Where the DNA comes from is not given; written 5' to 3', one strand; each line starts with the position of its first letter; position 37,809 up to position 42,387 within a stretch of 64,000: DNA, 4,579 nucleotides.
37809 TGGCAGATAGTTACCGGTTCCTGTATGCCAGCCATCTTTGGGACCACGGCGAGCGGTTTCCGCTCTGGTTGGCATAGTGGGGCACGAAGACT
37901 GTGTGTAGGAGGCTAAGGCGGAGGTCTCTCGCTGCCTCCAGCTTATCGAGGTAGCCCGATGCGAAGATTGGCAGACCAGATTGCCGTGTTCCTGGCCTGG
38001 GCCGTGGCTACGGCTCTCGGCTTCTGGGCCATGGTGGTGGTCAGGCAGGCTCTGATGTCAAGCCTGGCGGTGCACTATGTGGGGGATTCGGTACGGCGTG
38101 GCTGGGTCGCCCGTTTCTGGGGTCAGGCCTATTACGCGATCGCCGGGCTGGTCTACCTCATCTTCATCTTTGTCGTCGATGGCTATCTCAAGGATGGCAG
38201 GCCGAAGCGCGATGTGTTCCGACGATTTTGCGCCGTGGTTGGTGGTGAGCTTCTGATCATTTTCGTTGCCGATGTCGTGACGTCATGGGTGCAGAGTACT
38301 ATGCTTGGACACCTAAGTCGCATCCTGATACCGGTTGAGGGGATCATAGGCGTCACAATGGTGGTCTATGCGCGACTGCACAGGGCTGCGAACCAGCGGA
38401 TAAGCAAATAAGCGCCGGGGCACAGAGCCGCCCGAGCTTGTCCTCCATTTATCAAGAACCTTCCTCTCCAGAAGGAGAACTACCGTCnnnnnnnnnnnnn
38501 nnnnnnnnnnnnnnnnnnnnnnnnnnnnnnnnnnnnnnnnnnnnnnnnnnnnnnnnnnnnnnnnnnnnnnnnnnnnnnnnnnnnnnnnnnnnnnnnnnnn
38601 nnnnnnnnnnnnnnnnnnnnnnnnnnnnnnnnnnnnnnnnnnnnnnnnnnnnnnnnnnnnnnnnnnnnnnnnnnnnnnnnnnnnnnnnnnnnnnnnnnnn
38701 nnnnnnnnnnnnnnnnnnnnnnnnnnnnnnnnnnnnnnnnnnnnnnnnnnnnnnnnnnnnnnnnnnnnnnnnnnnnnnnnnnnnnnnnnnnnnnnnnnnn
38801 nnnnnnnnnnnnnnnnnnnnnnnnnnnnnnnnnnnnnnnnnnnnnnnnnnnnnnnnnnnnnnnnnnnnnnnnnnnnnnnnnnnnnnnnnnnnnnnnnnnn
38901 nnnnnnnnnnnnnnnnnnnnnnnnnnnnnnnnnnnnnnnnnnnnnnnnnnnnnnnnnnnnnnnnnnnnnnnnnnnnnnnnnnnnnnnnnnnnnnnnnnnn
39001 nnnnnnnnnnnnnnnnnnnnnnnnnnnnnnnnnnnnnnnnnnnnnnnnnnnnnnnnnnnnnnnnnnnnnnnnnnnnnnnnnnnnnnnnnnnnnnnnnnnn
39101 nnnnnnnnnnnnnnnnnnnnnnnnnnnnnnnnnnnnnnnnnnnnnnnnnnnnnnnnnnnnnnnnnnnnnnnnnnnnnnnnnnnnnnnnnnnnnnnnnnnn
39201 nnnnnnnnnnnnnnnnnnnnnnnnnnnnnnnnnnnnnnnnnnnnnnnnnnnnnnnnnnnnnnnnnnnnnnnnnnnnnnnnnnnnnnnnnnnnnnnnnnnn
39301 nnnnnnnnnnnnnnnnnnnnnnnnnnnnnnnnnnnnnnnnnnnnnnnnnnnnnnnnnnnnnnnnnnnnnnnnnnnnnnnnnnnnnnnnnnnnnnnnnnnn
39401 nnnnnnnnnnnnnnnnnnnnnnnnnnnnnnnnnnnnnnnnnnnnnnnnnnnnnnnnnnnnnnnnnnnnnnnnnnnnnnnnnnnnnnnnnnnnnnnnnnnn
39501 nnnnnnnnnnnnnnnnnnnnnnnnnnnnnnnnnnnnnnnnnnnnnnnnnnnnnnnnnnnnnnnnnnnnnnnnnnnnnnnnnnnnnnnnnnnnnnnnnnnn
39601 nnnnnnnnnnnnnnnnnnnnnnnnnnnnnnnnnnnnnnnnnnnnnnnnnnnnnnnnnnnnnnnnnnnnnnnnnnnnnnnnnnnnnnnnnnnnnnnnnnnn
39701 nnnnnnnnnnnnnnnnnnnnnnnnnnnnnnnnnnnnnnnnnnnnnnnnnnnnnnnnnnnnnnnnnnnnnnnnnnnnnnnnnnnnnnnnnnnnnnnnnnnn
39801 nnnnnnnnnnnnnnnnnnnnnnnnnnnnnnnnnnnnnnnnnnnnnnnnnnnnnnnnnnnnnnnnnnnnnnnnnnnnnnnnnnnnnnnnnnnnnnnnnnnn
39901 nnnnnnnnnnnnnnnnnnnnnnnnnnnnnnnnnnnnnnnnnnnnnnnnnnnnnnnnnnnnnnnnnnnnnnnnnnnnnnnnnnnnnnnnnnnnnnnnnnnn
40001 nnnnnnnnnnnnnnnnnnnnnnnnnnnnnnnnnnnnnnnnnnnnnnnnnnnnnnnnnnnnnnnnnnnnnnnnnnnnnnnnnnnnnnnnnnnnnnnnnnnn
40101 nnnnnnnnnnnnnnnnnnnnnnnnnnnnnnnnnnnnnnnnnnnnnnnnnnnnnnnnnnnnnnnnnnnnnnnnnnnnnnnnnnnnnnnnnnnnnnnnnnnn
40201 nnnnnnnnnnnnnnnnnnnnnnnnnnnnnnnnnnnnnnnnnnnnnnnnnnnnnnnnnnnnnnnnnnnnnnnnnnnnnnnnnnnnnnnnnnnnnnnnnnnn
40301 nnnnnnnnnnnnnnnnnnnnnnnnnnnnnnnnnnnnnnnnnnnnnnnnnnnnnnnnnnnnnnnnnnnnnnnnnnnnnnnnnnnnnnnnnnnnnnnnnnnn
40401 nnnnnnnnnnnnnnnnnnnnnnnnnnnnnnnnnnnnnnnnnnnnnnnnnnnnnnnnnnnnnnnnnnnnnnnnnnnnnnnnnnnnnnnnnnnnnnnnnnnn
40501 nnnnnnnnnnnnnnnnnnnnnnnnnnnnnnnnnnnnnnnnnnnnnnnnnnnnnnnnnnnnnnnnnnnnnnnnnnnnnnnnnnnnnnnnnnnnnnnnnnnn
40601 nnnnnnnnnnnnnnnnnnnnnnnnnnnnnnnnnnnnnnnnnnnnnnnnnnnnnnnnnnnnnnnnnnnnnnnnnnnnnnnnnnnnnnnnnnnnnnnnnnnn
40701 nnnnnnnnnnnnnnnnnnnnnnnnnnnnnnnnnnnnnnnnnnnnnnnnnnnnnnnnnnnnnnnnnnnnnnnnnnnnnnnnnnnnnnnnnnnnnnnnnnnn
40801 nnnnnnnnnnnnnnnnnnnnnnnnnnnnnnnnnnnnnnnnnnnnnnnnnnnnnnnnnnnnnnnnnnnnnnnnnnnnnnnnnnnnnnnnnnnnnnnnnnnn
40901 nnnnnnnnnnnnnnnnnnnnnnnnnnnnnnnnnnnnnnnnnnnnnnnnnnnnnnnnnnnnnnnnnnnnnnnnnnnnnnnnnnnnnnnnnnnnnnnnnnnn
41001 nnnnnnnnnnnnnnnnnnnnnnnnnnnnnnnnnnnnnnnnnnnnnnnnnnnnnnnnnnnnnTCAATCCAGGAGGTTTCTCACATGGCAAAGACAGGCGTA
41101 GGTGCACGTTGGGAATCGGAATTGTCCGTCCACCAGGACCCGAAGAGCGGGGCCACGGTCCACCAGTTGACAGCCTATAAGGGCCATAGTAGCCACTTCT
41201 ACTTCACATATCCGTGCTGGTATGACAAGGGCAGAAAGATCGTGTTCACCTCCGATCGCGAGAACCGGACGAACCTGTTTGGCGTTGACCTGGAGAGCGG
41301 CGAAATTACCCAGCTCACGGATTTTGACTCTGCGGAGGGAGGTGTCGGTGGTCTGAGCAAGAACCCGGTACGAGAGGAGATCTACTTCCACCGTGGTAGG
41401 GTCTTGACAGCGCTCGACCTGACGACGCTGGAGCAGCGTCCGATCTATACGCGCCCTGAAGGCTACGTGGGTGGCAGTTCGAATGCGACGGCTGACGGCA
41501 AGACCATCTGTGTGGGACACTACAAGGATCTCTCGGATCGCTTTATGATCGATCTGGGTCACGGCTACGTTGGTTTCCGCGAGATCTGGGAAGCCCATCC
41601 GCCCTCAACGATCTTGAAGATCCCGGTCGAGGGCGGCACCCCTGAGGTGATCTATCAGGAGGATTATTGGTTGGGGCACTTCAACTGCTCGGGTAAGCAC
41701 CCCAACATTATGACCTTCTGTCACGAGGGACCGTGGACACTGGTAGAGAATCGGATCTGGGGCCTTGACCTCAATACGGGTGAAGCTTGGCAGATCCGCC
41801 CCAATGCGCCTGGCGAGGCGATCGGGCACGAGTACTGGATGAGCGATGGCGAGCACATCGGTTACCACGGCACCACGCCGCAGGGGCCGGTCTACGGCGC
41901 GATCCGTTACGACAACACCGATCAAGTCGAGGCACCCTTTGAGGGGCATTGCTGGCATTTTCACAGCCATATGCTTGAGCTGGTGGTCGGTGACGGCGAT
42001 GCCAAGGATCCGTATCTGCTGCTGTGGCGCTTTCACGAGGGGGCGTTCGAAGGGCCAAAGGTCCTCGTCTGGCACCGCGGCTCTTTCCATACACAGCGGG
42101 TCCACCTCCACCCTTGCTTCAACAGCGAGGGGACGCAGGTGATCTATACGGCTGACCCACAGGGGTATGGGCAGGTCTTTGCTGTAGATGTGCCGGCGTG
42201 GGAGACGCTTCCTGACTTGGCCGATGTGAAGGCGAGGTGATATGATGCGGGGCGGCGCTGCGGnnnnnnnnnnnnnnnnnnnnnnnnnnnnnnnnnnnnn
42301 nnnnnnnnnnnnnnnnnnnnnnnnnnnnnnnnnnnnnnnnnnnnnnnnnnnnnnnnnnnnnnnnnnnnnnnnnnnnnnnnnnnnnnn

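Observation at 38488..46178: Three paralogous large cytoplasmic proteins (857, 643 and 640 aa) of unassigned family, tandemly arranged around ogl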

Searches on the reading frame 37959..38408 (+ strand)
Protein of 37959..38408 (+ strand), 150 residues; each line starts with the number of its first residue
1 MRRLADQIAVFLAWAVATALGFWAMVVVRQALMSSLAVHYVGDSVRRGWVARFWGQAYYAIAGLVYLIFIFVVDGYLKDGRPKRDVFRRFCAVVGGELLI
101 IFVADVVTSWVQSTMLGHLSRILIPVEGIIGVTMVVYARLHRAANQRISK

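Call 13: search_protein_families(library=pfam, proteins=[window:37959-38408:+], max_evalue=0.001)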
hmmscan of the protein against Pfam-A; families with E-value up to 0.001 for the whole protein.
window:37959-38408:+ (150 aa): 0 families

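Call 64: search_protein_families(library=ncbifam, proteins=[window:37959-38408:+], max_evalue=0.00001)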
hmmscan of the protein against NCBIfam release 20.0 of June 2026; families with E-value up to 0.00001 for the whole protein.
window:37959-38408:+ (150 aa): 0 families

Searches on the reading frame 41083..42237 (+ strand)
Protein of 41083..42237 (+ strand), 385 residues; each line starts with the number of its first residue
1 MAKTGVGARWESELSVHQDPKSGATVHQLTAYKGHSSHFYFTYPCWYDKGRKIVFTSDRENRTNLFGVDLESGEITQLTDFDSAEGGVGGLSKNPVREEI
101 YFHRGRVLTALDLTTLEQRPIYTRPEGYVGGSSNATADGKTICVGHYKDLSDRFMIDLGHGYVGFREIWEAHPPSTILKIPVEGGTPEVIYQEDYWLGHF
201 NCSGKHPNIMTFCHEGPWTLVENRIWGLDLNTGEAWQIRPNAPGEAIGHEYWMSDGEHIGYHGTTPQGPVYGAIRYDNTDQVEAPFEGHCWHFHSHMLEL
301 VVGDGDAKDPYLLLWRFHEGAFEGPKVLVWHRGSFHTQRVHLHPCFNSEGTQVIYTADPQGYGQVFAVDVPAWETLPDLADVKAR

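Call 7: search_protein_families(library=pfam, proteins=[window:41083-42237:+], max_evalue=1)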
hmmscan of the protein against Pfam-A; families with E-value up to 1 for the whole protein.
window:41083-42237:+ (385 aa): 2 families
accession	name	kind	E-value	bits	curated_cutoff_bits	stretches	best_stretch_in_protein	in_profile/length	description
PF14583.12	Pectate_lyase22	-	2.3e-33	115.9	30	1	15-371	12-383/386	Oligogalacturonate lyase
PF07676.18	PD40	-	0.0019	18.5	20.9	1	40-66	10-37/38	WD40-like Beta Propeller Repeat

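Call 8: search_protein_families(library=ncbifam, proteins=[window:41083-42237:+], max_evalue=1)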
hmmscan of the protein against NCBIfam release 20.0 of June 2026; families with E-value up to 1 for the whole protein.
window:41083-42237:+ (385 aa): 4 families
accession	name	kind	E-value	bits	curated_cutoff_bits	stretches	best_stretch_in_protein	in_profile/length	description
TIGR02800.1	propeller_TolB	equivalog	1.2e-08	34.4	343.15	2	42-80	282-320/418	Tol-Pal system beta propeller repeat protein TolB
NF002183.0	PRK01029.1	equivalog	0.00059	19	405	1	311-380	258-322/429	Tol-Pal system protein TolB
NF053518.1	DipepPtdsDpp5Prph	equivalog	0.013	14.1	900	1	42-101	65-121/655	dipeptidyl-peptidase Dpp5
NF003124.0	PRK04043.1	equivalog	0.026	13.3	428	1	27-78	270-316/419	Tol-Pal system protein TolB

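Call 36: search_solved_structures(query=window:41083-42237:+, max_evalue=0.01, show_alignments=2)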
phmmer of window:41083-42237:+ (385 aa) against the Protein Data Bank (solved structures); distinct sequences matched with E-value up to 0.01: 13.
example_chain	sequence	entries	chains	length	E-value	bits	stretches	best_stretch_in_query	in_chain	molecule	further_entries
3c5m_A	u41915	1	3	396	3.7e-30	108.3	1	37-372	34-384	Oligogalacturonate lyase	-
3pe7_A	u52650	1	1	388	5e-29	104.6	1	15-371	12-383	Oligogalacturonate lyase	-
4jml_A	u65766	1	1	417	0.00027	23.1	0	44-81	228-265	Protein TolB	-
1crz_A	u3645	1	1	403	0.00028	23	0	43-81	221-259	TOLB PROTEIN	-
2w8b_B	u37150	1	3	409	0.0003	22.9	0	43-81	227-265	PROTEIN TOLB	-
7nst_E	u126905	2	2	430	0.00031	22.9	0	44-82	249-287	Tol-Pal system protein TolB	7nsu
2hqs_A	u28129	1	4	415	0.00032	22.9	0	43-81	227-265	Protein tolB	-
2w8b_A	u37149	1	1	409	0.00035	22.7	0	43-81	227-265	PROTEIN TOLB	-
4r40_A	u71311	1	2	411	0.00035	22.7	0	43-81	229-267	Protein TolB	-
4pwz_A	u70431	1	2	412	0.00035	22.7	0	43-81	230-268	Protein TolB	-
3iax_A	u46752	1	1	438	0.00039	22.5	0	34-82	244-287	Protein tolB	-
1c5k_A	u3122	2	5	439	0.0004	22.5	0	34-82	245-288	PROTEIN (TOLB PROTEIN) | PROTEIN TOLB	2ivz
6pnv_A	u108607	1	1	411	0.00048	22.3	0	43-81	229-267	Tol-Pal system protein TolB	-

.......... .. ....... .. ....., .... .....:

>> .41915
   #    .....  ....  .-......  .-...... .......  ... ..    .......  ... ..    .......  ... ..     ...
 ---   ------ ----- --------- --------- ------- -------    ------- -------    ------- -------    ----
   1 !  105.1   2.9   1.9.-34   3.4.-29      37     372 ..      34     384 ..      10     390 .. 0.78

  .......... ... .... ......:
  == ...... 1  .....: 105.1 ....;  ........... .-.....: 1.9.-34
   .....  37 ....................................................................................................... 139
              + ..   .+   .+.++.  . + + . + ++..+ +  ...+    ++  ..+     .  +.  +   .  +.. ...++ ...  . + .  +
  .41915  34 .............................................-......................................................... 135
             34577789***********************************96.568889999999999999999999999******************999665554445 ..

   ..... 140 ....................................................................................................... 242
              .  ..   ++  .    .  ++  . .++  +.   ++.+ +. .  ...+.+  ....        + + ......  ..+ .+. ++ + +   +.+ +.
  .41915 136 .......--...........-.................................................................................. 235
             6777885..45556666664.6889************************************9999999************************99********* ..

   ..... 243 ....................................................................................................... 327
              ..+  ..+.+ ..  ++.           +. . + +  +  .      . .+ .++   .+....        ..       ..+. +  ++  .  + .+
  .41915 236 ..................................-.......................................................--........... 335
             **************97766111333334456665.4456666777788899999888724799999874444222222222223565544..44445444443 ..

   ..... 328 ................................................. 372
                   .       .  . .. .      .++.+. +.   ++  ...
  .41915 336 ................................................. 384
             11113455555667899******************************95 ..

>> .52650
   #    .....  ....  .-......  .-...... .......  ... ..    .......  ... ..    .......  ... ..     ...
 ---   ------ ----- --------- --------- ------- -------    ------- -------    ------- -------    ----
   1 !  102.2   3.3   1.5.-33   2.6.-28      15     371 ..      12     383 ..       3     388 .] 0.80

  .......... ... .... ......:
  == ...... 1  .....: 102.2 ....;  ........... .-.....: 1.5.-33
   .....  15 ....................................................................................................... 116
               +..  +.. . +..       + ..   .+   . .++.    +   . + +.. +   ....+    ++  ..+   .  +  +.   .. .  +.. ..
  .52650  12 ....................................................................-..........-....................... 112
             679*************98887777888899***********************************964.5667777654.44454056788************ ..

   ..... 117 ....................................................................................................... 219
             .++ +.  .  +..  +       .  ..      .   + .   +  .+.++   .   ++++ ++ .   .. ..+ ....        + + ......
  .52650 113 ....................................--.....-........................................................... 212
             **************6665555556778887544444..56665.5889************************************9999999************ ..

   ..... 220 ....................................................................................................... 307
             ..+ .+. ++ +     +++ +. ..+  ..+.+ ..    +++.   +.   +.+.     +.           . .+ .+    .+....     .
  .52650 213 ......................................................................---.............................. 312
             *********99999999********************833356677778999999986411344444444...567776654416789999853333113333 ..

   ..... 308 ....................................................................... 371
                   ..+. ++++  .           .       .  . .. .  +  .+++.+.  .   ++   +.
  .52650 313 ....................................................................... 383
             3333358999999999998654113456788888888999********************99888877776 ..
